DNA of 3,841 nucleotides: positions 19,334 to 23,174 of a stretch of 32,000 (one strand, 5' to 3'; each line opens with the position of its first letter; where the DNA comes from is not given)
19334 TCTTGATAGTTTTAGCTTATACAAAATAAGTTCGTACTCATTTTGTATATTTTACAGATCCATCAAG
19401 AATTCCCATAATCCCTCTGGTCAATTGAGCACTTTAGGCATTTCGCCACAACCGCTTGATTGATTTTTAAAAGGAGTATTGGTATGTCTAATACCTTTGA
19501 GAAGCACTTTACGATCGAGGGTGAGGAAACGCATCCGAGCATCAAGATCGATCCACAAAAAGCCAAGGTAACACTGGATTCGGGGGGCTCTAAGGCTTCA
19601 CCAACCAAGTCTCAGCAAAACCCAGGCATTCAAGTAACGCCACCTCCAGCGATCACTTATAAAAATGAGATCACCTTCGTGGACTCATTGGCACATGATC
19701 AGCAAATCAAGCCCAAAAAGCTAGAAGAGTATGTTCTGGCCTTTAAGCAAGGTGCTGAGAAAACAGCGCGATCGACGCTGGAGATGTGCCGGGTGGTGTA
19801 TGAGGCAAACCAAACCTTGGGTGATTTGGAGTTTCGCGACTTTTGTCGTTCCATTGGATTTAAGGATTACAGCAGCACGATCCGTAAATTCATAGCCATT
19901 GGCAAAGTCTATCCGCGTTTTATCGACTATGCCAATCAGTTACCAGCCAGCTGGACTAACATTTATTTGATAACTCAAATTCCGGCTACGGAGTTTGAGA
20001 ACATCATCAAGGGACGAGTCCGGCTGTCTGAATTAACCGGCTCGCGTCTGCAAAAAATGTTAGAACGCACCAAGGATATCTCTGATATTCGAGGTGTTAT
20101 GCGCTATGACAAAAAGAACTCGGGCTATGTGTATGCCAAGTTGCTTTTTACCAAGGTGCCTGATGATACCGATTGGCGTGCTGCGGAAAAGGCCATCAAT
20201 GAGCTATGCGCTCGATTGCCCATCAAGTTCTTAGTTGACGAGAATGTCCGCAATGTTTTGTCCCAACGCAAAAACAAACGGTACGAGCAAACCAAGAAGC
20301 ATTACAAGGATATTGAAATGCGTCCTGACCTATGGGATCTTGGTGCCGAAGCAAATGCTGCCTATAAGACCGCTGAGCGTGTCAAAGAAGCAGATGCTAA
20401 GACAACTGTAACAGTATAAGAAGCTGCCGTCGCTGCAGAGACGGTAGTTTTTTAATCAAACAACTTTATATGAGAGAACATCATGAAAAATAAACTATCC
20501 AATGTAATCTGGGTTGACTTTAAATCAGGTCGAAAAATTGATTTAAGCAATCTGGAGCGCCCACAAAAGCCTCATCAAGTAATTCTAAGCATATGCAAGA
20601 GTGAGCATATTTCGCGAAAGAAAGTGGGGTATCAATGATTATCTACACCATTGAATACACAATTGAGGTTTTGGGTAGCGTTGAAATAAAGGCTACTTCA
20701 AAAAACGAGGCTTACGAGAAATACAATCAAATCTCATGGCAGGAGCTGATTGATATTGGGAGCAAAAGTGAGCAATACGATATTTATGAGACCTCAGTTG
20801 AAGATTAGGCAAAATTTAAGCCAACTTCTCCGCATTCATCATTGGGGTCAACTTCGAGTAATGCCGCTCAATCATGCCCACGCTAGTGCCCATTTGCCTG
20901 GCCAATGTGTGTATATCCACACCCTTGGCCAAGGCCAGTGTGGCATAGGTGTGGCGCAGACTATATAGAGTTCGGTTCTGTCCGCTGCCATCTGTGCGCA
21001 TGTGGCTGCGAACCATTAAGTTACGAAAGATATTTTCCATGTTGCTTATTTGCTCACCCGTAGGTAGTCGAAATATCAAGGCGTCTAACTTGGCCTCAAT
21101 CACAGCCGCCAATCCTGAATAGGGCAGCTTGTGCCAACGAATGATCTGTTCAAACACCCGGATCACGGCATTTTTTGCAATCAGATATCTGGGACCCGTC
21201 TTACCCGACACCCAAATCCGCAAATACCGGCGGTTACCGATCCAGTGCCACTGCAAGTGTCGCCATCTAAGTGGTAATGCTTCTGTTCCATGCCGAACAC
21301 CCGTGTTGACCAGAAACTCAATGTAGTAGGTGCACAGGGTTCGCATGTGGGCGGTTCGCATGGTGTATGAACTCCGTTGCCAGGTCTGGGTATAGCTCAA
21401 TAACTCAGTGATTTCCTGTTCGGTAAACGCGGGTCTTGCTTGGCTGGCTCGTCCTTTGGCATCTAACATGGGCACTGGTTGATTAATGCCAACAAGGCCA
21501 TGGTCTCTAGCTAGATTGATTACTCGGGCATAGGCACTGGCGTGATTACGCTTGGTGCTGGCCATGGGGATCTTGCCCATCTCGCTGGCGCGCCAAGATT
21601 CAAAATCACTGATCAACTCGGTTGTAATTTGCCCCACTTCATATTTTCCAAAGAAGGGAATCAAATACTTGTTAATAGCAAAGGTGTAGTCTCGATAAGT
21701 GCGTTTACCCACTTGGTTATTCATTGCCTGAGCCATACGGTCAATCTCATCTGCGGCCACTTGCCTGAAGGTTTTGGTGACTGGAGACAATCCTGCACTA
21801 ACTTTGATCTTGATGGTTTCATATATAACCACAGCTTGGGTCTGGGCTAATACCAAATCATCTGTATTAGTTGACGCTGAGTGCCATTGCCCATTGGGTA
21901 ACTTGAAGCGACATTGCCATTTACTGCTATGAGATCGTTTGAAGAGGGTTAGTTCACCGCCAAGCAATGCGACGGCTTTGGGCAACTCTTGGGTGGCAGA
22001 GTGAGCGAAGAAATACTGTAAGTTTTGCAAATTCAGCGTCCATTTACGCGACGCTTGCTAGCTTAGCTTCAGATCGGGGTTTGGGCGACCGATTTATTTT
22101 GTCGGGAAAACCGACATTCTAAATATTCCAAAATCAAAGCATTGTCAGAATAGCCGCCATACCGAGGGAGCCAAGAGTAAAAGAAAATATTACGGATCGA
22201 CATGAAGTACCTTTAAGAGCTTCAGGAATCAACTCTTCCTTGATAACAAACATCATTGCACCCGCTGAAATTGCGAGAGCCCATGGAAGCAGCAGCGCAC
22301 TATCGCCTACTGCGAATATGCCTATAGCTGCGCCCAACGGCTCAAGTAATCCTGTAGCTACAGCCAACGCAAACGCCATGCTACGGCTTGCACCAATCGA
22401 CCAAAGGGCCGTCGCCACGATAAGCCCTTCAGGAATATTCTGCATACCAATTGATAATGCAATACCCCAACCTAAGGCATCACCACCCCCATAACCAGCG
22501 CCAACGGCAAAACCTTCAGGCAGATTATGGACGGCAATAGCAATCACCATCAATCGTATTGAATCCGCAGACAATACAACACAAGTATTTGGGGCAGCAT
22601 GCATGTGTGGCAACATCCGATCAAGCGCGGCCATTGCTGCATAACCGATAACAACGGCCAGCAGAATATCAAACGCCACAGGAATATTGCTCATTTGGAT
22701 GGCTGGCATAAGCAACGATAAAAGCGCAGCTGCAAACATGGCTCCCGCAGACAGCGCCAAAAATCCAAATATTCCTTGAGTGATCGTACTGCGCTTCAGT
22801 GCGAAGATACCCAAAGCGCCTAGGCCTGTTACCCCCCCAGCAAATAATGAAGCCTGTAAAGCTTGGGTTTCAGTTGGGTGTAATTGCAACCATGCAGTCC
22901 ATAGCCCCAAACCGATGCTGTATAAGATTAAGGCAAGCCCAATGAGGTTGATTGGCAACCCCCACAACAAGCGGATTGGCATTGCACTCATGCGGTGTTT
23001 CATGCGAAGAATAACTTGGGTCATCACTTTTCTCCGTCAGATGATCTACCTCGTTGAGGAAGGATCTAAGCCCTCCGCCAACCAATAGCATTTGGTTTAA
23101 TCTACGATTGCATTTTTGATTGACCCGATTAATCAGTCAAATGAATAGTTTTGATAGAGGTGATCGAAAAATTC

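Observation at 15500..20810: Compact island module of function-unknown genes, two structured non-coding segments and a mini tyrosine recombinase: best candidate for an undescribed system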

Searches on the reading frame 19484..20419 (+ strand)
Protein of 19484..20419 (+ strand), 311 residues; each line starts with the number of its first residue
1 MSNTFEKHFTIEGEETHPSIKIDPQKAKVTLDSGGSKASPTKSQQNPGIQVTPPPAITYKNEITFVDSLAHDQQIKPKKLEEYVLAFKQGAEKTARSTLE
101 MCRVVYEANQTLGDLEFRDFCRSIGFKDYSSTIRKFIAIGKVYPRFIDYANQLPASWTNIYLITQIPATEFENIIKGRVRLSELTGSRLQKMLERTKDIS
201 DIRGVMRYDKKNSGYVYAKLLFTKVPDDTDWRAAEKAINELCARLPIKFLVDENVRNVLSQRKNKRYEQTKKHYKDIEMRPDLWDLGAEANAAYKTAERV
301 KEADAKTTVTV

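Call 4: search_protein_families(library=pfam, proteins=[window:19484-20419:+], max_evalue=0.1)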
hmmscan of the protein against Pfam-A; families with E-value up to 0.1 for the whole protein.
window:19484-20419:+ (311 aa): 1 family
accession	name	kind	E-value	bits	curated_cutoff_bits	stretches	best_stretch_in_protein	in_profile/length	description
PF02713.20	DUF220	-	0.027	15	29.4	0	58-83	35-60/73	Domain of unknown function DUF220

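Call 5: search_protein_families(library=phrogs, proteins=[window:19484-20419:+], max_evalue=0.1)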
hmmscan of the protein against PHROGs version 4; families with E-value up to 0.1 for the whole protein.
window:19484-20419:+ (311 aa): 0 families

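Call 9: search_protein_families(library=ncbifam, proteins=[window:19484-20419:+], max_evalue=0.1)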
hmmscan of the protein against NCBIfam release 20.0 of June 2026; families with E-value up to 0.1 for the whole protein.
window:19484-20419:+ (311 aa): 0 families

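Call 10: search_protein_families(library=padloc, proteins=[window:19484-20419:+], max_evalue=0.1)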
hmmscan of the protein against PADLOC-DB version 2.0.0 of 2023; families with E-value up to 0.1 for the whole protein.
window:19484-20419:+ (311 aa): 0 families

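Call 14: search_solved_structures(query=window:19484-20419:+, max_evalue=1)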
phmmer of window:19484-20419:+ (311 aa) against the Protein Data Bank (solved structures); distinct sequences matched with E-value up to 1: 1.
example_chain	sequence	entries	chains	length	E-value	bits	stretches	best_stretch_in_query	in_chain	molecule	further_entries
6axf_A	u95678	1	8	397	0.78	12.2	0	107-179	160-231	RAS guanyl-releasing protein 2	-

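Call 61: find_homologous_proteins(query=window:19484-20419:+, max_evalue=0.01)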
Query window:19484-20419:+ (311 aa): 266 proteins with E <= 0.01 among 1171 candidates; the best 120 are listed.
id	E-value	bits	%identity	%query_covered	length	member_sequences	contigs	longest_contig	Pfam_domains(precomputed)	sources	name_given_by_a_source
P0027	3.1e-185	632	89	100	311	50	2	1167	-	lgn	-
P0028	1.7e-102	361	61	84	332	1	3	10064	-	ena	-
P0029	3.2e-99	350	53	95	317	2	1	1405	-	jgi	-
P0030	3.5e-96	340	58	87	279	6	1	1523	-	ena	-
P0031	1.9e-95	338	49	100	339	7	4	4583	-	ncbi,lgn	-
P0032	1.5e-94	335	51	100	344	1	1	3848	-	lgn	-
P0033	1.8e-94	334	49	100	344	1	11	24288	-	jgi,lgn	-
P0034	2.1e-94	334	59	82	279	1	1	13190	-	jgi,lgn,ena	jgi:hypothetical protein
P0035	2.7e-94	334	56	82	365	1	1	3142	-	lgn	-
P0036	1.9e-93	331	50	100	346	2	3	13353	-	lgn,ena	-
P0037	2.8e-93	331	51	100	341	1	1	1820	-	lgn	-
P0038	4.1e-93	330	50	100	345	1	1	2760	-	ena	-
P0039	6.1e-93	329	50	100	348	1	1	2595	-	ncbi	-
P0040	8.0e-93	329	57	82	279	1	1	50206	-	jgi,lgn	-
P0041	8.6e-93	329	50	100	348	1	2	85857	-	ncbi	-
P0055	1.2e-91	325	51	100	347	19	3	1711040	-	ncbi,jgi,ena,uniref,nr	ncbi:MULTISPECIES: hypothetical protein [Polynucleobacter]|jgi:hypothetical protein|uniref:hypotheti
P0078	5.2e-88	313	50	98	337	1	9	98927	-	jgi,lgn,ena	-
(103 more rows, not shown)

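Call 62: find_encoding_contigs(protein=P0055, flank=10000, max_places=3)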
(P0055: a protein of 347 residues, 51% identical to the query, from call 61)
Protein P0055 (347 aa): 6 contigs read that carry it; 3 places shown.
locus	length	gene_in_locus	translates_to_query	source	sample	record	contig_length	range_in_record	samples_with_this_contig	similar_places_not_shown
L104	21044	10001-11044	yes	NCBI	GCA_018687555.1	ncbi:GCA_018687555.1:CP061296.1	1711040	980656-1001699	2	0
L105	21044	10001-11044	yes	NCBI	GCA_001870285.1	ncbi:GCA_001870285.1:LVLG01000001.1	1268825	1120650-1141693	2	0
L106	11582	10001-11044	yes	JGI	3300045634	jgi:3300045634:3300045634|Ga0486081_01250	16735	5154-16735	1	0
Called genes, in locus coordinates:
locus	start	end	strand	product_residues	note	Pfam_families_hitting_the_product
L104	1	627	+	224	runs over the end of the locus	PF11769:DUF3313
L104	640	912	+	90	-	PF13499:EF-hand_7 (faint), PF00036:EF-hand_1 (faint), PF13405:EF-hand_6 (faint)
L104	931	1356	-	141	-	-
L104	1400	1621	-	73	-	-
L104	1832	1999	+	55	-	-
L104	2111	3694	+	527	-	PF00581:Rhodanese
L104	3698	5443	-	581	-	PF00245:Alk_phosphatase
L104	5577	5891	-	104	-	-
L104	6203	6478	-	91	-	-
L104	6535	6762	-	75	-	-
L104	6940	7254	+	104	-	-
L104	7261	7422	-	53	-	-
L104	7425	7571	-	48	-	-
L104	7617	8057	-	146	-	PF20346:DUF6641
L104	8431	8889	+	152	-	-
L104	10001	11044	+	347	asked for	-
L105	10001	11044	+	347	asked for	-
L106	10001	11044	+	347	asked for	-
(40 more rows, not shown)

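Call 63: find_encoding_contigs(protein=P0078, flank=10000, max_places=3)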
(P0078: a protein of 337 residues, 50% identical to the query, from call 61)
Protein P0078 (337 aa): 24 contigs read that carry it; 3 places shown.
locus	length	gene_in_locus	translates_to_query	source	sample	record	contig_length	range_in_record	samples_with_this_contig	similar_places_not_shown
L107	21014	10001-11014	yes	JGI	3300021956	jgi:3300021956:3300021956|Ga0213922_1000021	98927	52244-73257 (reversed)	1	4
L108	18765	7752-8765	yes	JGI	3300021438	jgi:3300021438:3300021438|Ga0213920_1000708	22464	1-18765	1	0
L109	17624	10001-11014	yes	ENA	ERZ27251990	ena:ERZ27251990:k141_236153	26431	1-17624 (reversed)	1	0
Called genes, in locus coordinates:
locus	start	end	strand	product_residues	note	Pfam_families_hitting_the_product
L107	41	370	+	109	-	PF00581:Rhodanese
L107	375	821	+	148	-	PF06146:PsiE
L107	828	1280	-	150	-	PF02566:OsmC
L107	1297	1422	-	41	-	-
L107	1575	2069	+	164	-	PF00578:AhpC-TSA, PF08534:Redoxin, PF00085:Thioredoxin, PF13905:Thioredoxin_8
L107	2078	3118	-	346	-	-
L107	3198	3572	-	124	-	PF11162:DUF2946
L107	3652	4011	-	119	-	-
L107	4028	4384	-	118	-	PF01934:HepT-like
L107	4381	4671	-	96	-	PF01909:NTP_transf_2, PF18765:Polbeta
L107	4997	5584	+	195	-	-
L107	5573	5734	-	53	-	-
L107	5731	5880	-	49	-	-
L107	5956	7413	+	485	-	PF02463:SMC_N (weak), PF13175:AAA_15, PF13476:AAA_23, PF13304:AAA_21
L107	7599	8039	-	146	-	PF20346:DUF6641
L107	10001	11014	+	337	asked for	-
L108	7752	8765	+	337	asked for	-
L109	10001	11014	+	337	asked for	-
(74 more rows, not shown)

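Call 74: predict_structure(alignment_id=A4)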
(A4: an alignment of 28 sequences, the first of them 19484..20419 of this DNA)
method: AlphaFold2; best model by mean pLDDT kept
length: 311 residues; sequences in the alignment: 28
mean_pLDDT: 71.2   pTM: 0.50
mean pLDDT of the five models: 71.2, 70.3, 69.8, 66.6, 59.1
residues with pLDDT >= 90: 83; 70-90: 101; 50-70: 60; < 50: 67
segments of 3 or more residues with pLDDT < 50: 1-60, 201-203, 308-311
pLDDT, mean of each block of 10 residues (from residue 1): 32 34 41 37 37 40 68 84 94 91 96 96 94 95 92 92 88 88 85 68 57 68 73 82 77 75 80 70 65 60 53 48
secondary structure, 60 per line:
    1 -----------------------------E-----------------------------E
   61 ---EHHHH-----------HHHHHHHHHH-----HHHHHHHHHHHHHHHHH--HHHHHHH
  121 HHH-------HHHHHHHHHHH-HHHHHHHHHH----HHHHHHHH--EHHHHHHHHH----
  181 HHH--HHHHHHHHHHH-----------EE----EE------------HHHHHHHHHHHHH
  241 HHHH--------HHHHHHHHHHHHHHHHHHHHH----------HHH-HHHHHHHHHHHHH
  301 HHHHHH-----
elements in order: H65-68 H80-89 H95-111 H114-123 H131-141 H143-152 H157-164 H168-176 H186-196 H228-244 H253-273 H288-306

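Call 77: fold_search(model_id=the predicted structure, library=pdb)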
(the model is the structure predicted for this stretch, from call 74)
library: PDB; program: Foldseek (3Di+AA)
matches with E <= 10: 86; with E <= 0.001: 0
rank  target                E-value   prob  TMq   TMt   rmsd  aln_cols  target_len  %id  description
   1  1orj_A                1.0e+00  0.06  0.08  0.18  18.1       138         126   12  FLAGELLAR EXPORT CHAPERONE (released 2003-09-16)
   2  9y9y_A                2.1e+00  0.04  0.12  0.11  16.8       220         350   15  Crystal structure of DNA integrity scanning protein DisA from Mycobacterium tuberculosis in complex with cyclic di-AMP (released 2025-09-24)
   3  4umk_C                2.3e+00  0.28  0.25  0.37  12.5       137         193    9  The complex of Spo0J and parS DNA in chromosomal partition system (released 2015-05-13)
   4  9uks_F                2.3e+00  0.03  0.13  0.12  16.4       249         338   13  CryoEM structure of the T.thermophilus transcription initiation complex in the presence of Gp4A, -1 dA in the template (released 2025-10-22)
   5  8jlj_R                2.5e+00  0.05  0.14  0.16  26.9       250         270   12  T1AM-bound mTAAR1-Gs protein complex (released 2023-11-15)
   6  6rz5_B                2.7e+00  0.04  0.10  0.08  22.4       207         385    9  XFEL crystal structure of the human cysteinyl leukotriene receptor 1 in complex with zafirlukast (released 2019-10-30)
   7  6j6f_A                2.7e+00  0.03  0.13  0.13  21.4       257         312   11  Ligand binding domain 1 and 2 of Talaromyces marneffei Mp1 protein (released 2019-03-06)
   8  1orj_B                2.8e+00  0.05  0.10  0.23  16.1       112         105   15  FLAGELLAR EXPORT CHAPERONE (released 2003-09-16)
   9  9msg_M                3.3e+00  0.02  0.11  0.09  24.5       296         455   13  De novo SigN RNA polymerase transcription initiation intermediate with bound SigN-RII (released 2025-08-13)
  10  9msh_M                3.4e+00  0.03  0.12  0.10  19.6       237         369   15  de novo SigN RNA polymerase open complex (RPo) (released 2025-08-13)
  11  9m0z_R                3.6e+00  0.04  0.13  0.13  23.7       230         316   11  Cryo-EM structure of the cadaverine-bound zTAAR13d-Gs complex (released 2026-03-04)
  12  4qim                  3.8e+00  0.07  0.14  0.11  13.8       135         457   12  Structure of the human smoothened receptor in complex with ANTA XV (released 2014-07-23)
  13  5oqr_A                3.8e+00  0.07  0.19  0.11  12.5       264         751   10  Crystal structure of the S. pombe condensin Cnd3-Cnd2 subcomplex (released 2017-10-18)
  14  9unw_G                4.2e+00  0.05  0.13  0.15  14.6       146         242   12  mouse PDCD5-TRiC complex (released 2026-03-25)
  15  5y2o_B                4.2e+00  0.03  0.12  0.14  27.1       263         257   11  Structure of PPARgamma ligand binding domain-pioglitazone complex (released 2017-12-20)
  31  4umk_B                6.3e+00  0.14  0.24  0.37  10.1       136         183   10  The complex of Spo0J and parS DNA in chromosomal partition system (released 2015-05-13)
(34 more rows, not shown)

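Call 79: search_solved_structures(query=A4, max_evalue=10)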
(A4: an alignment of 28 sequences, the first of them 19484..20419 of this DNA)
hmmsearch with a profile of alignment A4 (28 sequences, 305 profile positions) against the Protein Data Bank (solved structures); distinct sequences matched with E-value up to 10: 5.
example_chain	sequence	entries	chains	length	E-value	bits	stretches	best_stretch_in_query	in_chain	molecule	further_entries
8jaq_A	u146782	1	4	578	0.15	14.5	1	212-268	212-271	Amyloid protein-binding protein 2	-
8jar_A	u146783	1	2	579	0.15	14.5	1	212-268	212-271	Amyloid protein-binding protein 2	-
8jal_A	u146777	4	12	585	0.15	14.4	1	212-268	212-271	Amyloid protein-binding protein 2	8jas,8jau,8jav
6oss_A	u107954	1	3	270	0.76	12.1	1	43-94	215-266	Acyl-[acyl-carrier-protein]--UDP-N-acetylglucosamine O-acyltransferase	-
7aor_ar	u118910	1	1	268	1.7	11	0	207-241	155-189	AKAP7_NLS domain-containing protein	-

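Call 87: find_related_loci(query=A4, collection=viral_contigs, flank=10000)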
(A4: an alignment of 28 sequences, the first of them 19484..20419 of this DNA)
Query A4 (311 aa) in viral_contigs; peptide patterns used: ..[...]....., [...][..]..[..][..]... (x = any residue, [..] = any of these).
16 stretches matched a pattern, but none encodes a relative of the query by tblastn (E <= 1e-3).

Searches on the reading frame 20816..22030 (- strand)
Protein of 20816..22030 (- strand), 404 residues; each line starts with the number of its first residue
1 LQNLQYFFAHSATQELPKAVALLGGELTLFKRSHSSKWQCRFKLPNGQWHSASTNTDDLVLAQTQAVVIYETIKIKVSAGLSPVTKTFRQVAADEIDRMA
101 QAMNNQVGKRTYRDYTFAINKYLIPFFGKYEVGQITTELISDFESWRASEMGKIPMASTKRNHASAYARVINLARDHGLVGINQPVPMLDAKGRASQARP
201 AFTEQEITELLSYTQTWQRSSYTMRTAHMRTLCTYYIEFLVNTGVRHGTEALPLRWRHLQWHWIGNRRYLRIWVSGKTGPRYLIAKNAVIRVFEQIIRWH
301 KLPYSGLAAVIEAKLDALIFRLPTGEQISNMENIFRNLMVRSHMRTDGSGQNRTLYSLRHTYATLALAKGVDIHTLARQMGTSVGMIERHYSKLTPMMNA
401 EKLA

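Call 4: search_protein_families(library=pfam, proteins=[window:20816-22030:-], max_evalue=0.1)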
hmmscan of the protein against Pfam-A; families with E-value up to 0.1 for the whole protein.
window:20816-22030:- (404 aa): 4 families
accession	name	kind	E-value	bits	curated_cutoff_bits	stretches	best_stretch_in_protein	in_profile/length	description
PF00589.27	Phage_integrase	-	1.3e-06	28.7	27.1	1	202-393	3-167/172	Phage integrase family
PF14659.12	Phage_int_SAM_3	-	6.1e-06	26.8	22.6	1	103-143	13-53/58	Phage integrase, N-terminal SAM-like domain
PF13102.12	Phage_int_SAM_5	-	0.0081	16.9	22.3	1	106-184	16-92/98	Phage integrase SAM-like domain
PF13495.12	Phage_int_SAM_4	-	0.025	15.4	27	0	101-150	7-56/85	Phage integrase, N-terminal SAM-like domain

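Call 5: search_protein_families(library=phrogs, proteins=[window:20816-22030:-], max_evalue=0.1)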
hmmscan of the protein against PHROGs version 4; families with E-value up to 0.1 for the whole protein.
window:20816-22030:- (404 aa): 4 families
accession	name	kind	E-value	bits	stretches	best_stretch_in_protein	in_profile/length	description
phrog_1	-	integration and excision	1.2e-30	108.3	1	31-402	117-443/611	integrase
phrog_216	-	integration and excision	3.4e-11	43.8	1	159-401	14-231/301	integrase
phrog_7685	-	integration and excision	2.2e-06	28.4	1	332-401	159-230/240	integrase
phrog_32008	-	unknown function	0.016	16.1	1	47-116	108-176/206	-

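Call 9: search_protein_families(library=ncbifam, proteins=[window:20816-22030:-], max_evalue=0.1)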
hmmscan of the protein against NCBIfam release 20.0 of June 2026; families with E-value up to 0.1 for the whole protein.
window:20816-22030:- (404 aa): 6 families
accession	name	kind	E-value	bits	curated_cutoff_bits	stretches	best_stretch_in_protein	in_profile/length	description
NF040815.2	recomb_XerA_Arch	equivalog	4.3e-08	33.1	220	1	105-383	10-243/263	site-specific tyrosine recombinase/integron integrase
TIGR02225.1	recomb_XerD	equivalog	3.6e-05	23.2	329.6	1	104-381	10-261/290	site-specific tyrosine recombinase XerD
TIGR02224.1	recomb_XerC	equivalog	4.8e-05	22.9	335.15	1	103-377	9-260/295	tyrosine recombinase XerC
TIGR02249.1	integrase_gron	subfamily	0.0025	17.2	265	1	340-383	246-289/315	integron integrase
NF001399.0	PRK00283.1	subfamily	0.0083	15.4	279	1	108-381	23-270/300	tyrosine recombinase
NF003462.0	PRK05084.1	equivalog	0.039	12.7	267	1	350-393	300-343/360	tyrosine recombinase XerS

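Call 10: search_protein_families(library=padloc, proteins=[window:20816-22030:-], max_evalue=0.1)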
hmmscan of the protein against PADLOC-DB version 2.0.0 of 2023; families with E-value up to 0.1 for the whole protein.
window:20816-22030:- (404 aa): 0 families

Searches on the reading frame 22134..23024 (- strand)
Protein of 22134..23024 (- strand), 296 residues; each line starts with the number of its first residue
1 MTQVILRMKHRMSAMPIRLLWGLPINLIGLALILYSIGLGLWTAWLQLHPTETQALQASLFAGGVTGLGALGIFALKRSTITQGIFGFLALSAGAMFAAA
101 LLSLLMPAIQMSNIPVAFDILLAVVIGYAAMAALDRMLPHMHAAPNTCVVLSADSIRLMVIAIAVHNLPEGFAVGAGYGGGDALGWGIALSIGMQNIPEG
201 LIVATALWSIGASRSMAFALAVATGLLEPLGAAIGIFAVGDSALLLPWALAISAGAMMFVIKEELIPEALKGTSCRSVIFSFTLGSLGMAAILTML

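Call 39: find_encoding_contigs(protein=window:22134-23024:-, flank=6000, max_places=8)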
Protein window:22134-23024:- (296 aa): no gene with exactly this product is on record in the collection.

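Call 107: search_protein_families(library=pfam, proteins=[window:22134-23024:-], max_evalue=0.001)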
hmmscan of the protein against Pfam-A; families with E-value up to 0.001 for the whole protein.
window:22134-23024:- (296 aa): 1 family
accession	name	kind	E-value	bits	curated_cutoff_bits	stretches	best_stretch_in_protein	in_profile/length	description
PF02535.28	Zip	-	2.4e-16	60.3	35.1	1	158-293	180-320/323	ZIP Zinc transporter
